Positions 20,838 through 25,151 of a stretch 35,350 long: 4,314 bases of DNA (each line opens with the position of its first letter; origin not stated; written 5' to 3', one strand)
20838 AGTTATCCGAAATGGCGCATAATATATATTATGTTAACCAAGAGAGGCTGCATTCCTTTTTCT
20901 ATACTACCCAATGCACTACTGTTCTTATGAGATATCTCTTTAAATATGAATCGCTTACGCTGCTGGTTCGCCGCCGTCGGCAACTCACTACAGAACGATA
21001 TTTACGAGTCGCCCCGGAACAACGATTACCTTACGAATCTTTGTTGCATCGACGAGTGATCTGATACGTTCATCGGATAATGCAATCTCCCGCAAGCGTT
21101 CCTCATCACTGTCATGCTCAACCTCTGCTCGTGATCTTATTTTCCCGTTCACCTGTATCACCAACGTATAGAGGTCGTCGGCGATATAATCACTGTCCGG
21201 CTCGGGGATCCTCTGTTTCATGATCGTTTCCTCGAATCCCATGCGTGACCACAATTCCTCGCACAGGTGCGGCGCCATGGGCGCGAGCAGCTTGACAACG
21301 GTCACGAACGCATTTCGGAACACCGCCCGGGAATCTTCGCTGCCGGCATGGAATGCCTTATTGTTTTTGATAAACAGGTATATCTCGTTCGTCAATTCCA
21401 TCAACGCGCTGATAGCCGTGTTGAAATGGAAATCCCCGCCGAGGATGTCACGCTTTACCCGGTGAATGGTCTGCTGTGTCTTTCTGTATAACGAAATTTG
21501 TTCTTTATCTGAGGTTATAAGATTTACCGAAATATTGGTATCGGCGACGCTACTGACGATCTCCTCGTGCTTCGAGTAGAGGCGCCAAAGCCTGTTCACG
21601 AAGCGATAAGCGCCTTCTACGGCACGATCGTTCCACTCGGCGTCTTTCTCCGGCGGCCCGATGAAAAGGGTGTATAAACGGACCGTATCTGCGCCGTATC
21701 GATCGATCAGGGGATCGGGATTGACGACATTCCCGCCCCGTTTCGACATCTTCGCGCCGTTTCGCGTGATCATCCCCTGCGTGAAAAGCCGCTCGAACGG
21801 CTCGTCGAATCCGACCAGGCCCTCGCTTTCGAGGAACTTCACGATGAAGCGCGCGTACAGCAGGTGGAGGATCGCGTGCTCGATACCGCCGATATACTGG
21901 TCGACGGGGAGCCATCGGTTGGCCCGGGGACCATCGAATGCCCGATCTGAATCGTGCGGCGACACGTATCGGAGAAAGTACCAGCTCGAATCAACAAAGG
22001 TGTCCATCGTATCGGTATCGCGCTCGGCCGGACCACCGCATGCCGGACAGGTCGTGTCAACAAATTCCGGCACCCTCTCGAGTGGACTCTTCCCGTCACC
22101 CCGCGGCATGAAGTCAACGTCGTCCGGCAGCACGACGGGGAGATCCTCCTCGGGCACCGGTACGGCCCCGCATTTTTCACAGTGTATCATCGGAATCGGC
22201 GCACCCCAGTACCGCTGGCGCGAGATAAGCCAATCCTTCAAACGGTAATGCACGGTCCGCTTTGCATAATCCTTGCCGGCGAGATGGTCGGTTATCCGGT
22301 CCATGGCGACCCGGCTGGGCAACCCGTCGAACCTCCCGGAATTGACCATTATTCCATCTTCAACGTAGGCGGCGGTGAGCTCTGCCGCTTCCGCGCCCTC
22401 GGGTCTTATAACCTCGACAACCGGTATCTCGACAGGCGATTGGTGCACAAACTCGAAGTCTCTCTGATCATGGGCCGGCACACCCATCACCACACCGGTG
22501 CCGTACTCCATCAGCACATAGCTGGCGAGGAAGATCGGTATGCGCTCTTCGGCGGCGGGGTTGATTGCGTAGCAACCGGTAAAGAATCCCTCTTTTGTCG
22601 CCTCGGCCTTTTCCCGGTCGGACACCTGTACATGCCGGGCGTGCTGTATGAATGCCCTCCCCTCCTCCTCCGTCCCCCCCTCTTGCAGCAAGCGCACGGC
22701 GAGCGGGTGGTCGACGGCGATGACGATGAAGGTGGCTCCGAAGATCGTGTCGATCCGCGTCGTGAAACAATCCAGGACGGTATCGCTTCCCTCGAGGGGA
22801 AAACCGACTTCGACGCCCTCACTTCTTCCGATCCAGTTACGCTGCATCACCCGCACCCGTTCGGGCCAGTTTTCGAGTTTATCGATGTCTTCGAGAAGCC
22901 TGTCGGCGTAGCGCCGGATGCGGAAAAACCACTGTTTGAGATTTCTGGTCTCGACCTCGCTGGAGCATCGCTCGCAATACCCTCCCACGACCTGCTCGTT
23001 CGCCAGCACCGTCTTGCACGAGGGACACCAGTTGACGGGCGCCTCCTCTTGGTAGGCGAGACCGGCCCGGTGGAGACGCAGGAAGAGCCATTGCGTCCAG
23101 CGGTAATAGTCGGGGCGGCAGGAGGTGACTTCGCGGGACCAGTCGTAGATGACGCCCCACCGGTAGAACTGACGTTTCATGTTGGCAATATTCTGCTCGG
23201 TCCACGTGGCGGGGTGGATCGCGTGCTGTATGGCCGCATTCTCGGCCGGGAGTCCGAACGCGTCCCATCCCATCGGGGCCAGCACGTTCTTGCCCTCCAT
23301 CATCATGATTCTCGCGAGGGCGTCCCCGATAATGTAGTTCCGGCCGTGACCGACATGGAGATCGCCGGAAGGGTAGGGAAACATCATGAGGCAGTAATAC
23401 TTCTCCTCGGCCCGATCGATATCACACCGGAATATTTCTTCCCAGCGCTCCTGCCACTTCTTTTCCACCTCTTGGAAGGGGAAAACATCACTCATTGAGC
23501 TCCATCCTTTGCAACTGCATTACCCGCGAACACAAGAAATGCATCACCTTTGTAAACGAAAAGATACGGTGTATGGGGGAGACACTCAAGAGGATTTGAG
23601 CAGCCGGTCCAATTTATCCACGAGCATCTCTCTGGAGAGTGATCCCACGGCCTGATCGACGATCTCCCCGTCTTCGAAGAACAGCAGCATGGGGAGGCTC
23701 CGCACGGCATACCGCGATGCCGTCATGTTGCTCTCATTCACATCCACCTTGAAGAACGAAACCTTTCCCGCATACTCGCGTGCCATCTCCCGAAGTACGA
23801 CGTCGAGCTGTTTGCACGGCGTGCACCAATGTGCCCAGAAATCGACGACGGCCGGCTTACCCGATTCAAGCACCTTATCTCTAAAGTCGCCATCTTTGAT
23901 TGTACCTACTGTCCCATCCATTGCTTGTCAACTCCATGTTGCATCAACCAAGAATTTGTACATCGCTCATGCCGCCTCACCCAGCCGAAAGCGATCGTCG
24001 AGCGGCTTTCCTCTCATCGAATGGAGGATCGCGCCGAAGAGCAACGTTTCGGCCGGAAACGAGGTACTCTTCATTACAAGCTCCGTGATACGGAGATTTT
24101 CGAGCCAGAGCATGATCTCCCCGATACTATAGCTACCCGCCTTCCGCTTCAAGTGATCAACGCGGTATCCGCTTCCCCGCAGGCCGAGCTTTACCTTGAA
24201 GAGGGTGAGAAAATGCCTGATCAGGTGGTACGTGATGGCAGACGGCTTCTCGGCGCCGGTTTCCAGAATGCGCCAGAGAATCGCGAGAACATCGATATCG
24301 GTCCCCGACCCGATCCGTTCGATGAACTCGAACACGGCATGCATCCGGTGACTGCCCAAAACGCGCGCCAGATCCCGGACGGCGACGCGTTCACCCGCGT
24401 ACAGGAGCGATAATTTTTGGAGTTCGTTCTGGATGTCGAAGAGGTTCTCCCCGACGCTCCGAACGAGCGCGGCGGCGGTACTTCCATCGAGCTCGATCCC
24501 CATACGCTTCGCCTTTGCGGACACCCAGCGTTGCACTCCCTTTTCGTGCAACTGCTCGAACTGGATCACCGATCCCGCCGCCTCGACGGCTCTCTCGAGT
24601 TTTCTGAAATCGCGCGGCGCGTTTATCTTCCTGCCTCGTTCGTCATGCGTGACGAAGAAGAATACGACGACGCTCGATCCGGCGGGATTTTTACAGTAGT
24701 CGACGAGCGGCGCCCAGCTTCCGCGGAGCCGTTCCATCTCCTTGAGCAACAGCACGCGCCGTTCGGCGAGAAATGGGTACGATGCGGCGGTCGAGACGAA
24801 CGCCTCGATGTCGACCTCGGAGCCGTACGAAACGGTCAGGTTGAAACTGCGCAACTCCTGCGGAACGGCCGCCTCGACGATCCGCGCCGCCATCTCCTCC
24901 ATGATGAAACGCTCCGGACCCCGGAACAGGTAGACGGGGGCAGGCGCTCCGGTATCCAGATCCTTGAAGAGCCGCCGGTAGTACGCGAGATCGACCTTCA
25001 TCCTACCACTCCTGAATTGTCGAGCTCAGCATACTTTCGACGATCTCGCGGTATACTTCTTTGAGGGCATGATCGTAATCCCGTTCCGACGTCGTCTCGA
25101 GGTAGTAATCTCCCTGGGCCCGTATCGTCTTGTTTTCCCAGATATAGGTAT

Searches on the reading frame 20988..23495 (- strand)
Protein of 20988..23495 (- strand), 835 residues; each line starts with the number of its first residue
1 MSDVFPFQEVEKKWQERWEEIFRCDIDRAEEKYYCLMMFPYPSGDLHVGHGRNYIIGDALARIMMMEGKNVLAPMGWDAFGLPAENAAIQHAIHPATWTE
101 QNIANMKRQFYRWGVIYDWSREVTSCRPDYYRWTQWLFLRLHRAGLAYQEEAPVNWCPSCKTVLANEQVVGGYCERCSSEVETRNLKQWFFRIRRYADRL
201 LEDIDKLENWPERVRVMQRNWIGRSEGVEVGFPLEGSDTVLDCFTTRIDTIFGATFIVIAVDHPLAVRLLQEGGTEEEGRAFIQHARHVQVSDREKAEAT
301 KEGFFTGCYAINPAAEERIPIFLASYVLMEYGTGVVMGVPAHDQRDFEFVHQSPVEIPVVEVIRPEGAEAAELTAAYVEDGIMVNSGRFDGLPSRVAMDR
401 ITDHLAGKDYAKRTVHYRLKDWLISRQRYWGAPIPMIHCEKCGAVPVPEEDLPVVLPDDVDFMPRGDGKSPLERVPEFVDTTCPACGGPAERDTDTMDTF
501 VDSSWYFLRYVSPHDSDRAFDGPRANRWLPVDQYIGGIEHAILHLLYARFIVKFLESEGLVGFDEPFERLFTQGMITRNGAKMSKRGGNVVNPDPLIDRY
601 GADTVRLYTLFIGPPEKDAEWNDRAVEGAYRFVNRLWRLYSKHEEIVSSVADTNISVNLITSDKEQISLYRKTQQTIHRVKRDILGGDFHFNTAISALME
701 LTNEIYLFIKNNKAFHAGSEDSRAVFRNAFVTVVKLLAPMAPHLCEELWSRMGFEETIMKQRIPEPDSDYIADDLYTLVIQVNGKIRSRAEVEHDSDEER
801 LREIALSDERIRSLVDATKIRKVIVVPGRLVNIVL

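Call 49: search_protein_families(library=pfam, proteins=[window:20988-23495:-], max_evalue=1)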
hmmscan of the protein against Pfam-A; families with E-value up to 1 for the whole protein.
window:20988-23495:- (835 aa): 13 families
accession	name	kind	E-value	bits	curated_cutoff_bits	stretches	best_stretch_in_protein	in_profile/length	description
PF13603.12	tRNA-synt_1_2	-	1.8e-61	207.3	25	1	219-405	1-184/185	Leucyl-tRNA synthetase, editing domain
PF00133.28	tRNA-synt_1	-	6.3e-49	167.3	22.7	2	14-222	2-225/414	tRNA synthetases class I (I, L, M and V)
PF09334.17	tRNA-synt_1g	-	1.1e-32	113.7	20.1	3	39-180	7-145/391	tRNA synthetases class I (M)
PF08264.19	Anticodon_1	-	1.9e-21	76.9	25.1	1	669-799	4-145/148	Anticodon-binding domain of tRNA ligase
PF01406.26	tRNA-synt_1e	-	0.00042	20.2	27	1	569-609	240-280/301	tRNA synthetases class I (C) catalytic domain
PF00750.26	tRNA-synt_1d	-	0.011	15.1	23.3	1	45-72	34-61/349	tRNA synthetases class I (R), catalytic domain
PF01155.25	HypA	-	0.021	15.3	28.9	1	142-180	58-95/112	Hydrogenase/urease nickel incorporation, metallochaperone, hypA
PF03119.21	DNA_ligase_ZBD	-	0.025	14.9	25.8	1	482-495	1-14/27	NAD-dependent DNA ligase C4 zinc finger domain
PF13248.11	Zn_ribbon_3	-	0.03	14.2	27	0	481-489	3-11/26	zinc-ribbon domain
PF17032.10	Zn_ribbon_15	-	0.034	15.4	28.9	0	147-183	30-64/73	zinc-ribbon family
PF12773.13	DZR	-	0.053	14.1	27.3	0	157-181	15-34/45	Double zinc ribbon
PF04697.18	Pinin_SDK_N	-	0.28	11.9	31.1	1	773-801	77-105/133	pinin/SDK conserved region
PF24292.1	DUF7479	-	0.72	10.4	27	0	433-450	27-44/60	Domain of unknown function (DUF7479)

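Call 78: find_homologous_proteins(query=window:20988-23495:-, max_evalue=1e-50)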
Query window:20988-23495:- (835 aa): 8000 proteins with E <= 1e-50 among 8000 candidates; the best 120 are listed.
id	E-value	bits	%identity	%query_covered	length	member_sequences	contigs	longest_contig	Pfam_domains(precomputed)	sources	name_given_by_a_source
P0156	0.0e+0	1971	100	100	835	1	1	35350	PF09334.18,PF08264.20,PF13603.13,PF00133.29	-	-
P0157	0.0e+0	1608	80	100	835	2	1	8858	PF09334.18,PF08264.20,PF13603.13,PF00133.29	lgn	-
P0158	0.0e+0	1587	79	100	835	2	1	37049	PF09334.18,PF08264.20,PF13603.13,PF00133.29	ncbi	-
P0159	0.0e+0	1470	72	100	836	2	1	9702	PF09334.18,PF08264.20,PF13603.13,PF00133.29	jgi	jgi:leucyl-tRNA synthetase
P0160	0.0e+0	1453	72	100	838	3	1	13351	PF09334.18,PF08264.20,PF13603.13,PF00133.29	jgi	jgi:leucyl-tRNA synthetase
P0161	0.0e+0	1450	73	100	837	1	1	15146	PF09334.18,PF01406.26,PF08264.20,PF13603.13,PF00133.29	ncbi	-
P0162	0.0e+0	1447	71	100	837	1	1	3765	PF09334.18,PF08264.20,PF13603.13,PF00133.29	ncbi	-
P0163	0.0e+0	1445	71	100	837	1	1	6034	PF09334.18,PF08264.20,PF13603.13,PF00133.29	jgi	jgi:leucyl-tRNA synthetase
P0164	0.0e+0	1445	71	100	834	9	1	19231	PF09334.18,PF08264.20,PF13603.13,PF00133.29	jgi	-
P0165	0.0e+0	1442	72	100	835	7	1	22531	PF09334.18,PF08264.20,PF13603.13,PF00133.29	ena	-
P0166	0.0e+0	1442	72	100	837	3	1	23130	PF09334.18,PF08264.20,PF13603.13,PF00133.29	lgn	-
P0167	0.0e+0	1442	71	100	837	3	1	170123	PF09334.18,PF08264.20,PF13603.13,PF00133.29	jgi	-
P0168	0.0e+0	1442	71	100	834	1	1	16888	PF09334.18,PF08264.20,PF13603.13,PF00133.29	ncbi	-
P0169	0.0e+0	1434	71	100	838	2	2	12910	PF09334.18,PF08264.20,PF13603.13,PF00133.29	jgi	jgi:leucyl-tRNA synthetase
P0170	0.0e+0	1433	71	100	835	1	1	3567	PF09334.18,PF08264.20,PF13603.13,PF00133.29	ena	-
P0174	0.0e+0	1430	72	100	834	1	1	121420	PF09334.18,PF08264.20,PF13603.13,PF00133.29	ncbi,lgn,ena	-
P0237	0.0e+0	1370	68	100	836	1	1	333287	PF09334.18,PF08264.20,PF13603.13,PF00133.29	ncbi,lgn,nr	ncbi:MAG: leucine--tRNA ligase [Candidatus Krumholzibacteriota bacterium]|nr:leucine--tRNA ligase [C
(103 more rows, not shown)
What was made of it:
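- Host assignment: named LeuRS hits are Krumholzibacteriota (call 78).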

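Call 102: find_encoding_contigs(protein=P0158, flank=10000, max_places=3)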
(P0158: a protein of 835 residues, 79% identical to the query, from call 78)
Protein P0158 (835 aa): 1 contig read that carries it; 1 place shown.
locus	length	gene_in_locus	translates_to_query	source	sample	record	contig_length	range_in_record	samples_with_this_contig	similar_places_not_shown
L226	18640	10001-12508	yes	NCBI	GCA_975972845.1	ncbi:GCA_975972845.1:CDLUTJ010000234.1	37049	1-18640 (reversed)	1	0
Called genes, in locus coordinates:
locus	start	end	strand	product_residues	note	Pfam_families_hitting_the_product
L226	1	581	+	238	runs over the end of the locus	PF10609:ParA, PF13614:AAA_31, PF01656:CbiA (weak)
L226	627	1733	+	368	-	PF18935:DUF5683 (weak)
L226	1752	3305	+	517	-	PF00041:fn3 (faint), PF25833:Fn3_SaeA_3rd (faint)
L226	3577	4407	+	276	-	PF02397:Bac_transf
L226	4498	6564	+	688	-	PF00989:PAS, PF08448:PAS_4, PF13426:PAS_9, PF00512:HisKA, PF02518:HATPase_c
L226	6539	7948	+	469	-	PF00072:Response_reg, PF00158:Sigma54_activat, PF14532:Sigma54_activ_2, PF01078:Mg_chelatase (faint), PF00004:AAA (faint), PF07728:AAA_5 (weak), PF25601:AAA_lid_14, PF02954:HTH_8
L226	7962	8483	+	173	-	PF04390:LptE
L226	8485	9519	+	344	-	PF06144:DNA_pol3_delta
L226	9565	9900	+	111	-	PF00085:Thioredoxin, PF13098:Thioredoxin_2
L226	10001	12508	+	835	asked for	PF00133:tRNA-synt_1, PF09334:tRNA-synt_1g, PF13603:tRNA-synt_1_2, PF00133:tRNA-synt_1, PF08264:Anticodon_1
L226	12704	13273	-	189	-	-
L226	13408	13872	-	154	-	PF09685:MamF_MmsF (weak)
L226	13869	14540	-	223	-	PF09976:TPR_21 (faint), PF00515:TPR_1 (faint), PF07719:TPR_2 (faint), PF13174:TPR_6 (faint), PF13181:TPR_8 (faint), PF13424:TPR_12 (faint), PF13428:TPR_14 (faint), PF13432:TPR_16, +1 more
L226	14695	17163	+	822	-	PF01590:GAF (weak), PF13185:GAF_2 (weak), PF13492:GAF_3 (weak), PF07228:SpoIIE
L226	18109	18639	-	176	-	?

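Call 103: find_encoding_contigs(protein=P0174, flank=10000, max_places=3)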
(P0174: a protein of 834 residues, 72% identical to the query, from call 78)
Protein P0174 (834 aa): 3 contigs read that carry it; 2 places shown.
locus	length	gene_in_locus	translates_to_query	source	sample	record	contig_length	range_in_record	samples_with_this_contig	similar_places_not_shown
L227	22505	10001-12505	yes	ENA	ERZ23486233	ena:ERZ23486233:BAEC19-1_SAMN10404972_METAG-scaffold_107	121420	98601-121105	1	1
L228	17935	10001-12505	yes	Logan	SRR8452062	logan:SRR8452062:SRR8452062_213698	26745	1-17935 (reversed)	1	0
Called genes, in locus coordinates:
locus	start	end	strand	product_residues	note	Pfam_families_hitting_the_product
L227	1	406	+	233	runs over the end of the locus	PF10609:ParA, PF01656:CbiA (weak), PF13614:AAA_31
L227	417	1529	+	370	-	PF18935:DUF5683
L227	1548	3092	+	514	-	PF00041:fn3 (faint), PF25833:Fn3_SaeA_3rd (faint)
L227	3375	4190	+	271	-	PF02397:Bac_transf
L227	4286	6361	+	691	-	PF00989:PAS (weak), PF08448:PAS_4, PF13188:PAS_8 (weak), PF13426:PAS_9, PF00512:HisKA, PF02518:HATPase_c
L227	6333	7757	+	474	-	PF00072:Response_reg, PF00158:Sigma54_activat, PF14532:Sigma54_activ_2, PF07728:AAA_5 (weak), PF25601:AAA_lid_14, PF02954:HTH_8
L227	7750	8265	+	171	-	PF04390:LptE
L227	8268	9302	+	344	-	PF06144:DNA_pol3_delta, PF21694:DNA_pol3_delta_C (faint)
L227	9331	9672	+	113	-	PF00085:Thioredoxin, PF13098:Thioredoxin_2, PF13905:Thioredoxin_8 (faint)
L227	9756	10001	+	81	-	PF01206:TusA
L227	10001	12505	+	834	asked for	PF00133:tRNA-synt_1, PF09334:tRNA-synt_1g, PF13603:tRNA-synt_1_2, PF00133:tRNA-synt_1, PF09334:tRNA-synt_1g (weak), PF08264:Anticodon_1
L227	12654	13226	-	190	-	-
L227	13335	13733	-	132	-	PF09685:MamF_MmsF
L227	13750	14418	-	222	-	PF09976:TPR_21 (faint), PF13428:TPR_14 (faint), PF13432:TPR_16 (faint)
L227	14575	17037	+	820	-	PF07228:SpoIIE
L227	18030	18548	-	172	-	PF00156:Pribosyltran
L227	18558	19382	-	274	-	PF00140:Sigma70_r1_2, PF04542:Sigma70_r2, PF04545:Sigma70_r4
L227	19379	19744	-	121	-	PF01551:Peptidase_M23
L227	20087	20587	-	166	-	PF06695:Sm_multidrug_ex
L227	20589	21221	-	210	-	PF01135:PCMT, PF00398:RrnaAD (faint)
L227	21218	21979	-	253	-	PF01975:SurE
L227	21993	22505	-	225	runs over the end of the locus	PF00535:Glycos_transf_2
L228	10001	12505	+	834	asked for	PF00133:tRNA-synt_1, PF09334:tRNA-synt_1g, PF13603:tRNA-synt_1_2, PF00133:tRNA-synt_1, PF09334:tRNA-synt_1g (weak), PF08264:Anticodon_1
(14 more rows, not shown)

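Call 104: find_encoding_contigs(protein=P0237, flank=10000, max_places=3)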
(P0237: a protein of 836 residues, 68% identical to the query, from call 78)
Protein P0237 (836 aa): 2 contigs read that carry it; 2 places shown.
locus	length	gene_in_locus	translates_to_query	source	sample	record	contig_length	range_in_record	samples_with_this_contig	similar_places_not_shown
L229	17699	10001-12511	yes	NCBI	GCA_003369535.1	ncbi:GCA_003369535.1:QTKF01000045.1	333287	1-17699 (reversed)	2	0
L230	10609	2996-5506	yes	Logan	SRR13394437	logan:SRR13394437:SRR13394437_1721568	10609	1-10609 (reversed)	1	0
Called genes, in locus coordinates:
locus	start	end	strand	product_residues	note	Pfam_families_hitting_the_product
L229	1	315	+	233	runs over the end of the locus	PF10609:ParA, PF13614:AAA_31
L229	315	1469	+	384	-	PF18935:DUF5683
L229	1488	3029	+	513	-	PF00041:fn3 (faint)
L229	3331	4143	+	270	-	PF02397:Bac_transf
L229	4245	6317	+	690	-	PF00989:PAS, PF13188:PAS_8 (weak), PF08448:PAS_4, PF13426:PAS_9, PF00512:HisKA, PF02518:HATPase_c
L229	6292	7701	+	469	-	PF00072:Response_reg, PF00158:Sigma54_activat, PF14532:Sigma54_activ_2, PF07728:AAA_5 (faint), PF25601:AAA_lid_14, PF02954:HTH_8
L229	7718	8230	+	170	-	PF04390:LptE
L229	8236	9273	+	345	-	PF06144:DNA_pol3_delta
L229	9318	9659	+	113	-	PF00085:Thioredoxin, PF13098:Thioredoxin_2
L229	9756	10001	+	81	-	-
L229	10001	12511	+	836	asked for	PF00133:tRNA-synt_1, PF09334:tRNA-synt_1g, PF13603:tRNA-synt_1_2, PF00133:tRNA-synt_1, PF09334:tRNA-synt_1g (weak), PF08264:Anticodon_1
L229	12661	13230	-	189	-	-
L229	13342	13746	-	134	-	PF09685:MamF_MmsF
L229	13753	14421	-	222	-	PF07719:TPR_2 (faint), PF13428:TPR_14 (faint), PF13176:TPR_7 (faint)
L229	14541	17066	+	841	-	PF17820:PDZ_6 (weak), PF13185:GAF_2, PF07228:SpoIIE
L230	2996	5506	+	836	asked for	PF00133:tRNA-synt_1, PF09334:tRNA-synt_1g, PF13603:tRNA-synt_1_2, PF00133:tRNA-synt_1, PF09334:tRNA-synt_1g (weak), PF08264:Anticodon_1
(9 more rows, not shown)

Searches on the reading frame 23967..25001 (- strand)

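Call 69: search_protein_families(library=pfam, proteins=[window:23967-25001:-], max_evalue=0.00001)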
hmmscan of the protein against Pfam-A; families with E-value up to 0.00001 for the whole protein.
window:23967-25001:- (344 aa): 1 family
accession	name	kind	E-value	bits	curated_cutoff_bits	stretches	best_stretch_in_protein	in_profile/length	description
PF06144.19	DNA_pol3_delta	-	5.5e-09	36.5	21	1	24-120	1-104/124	DNA polymerase III, delta subunit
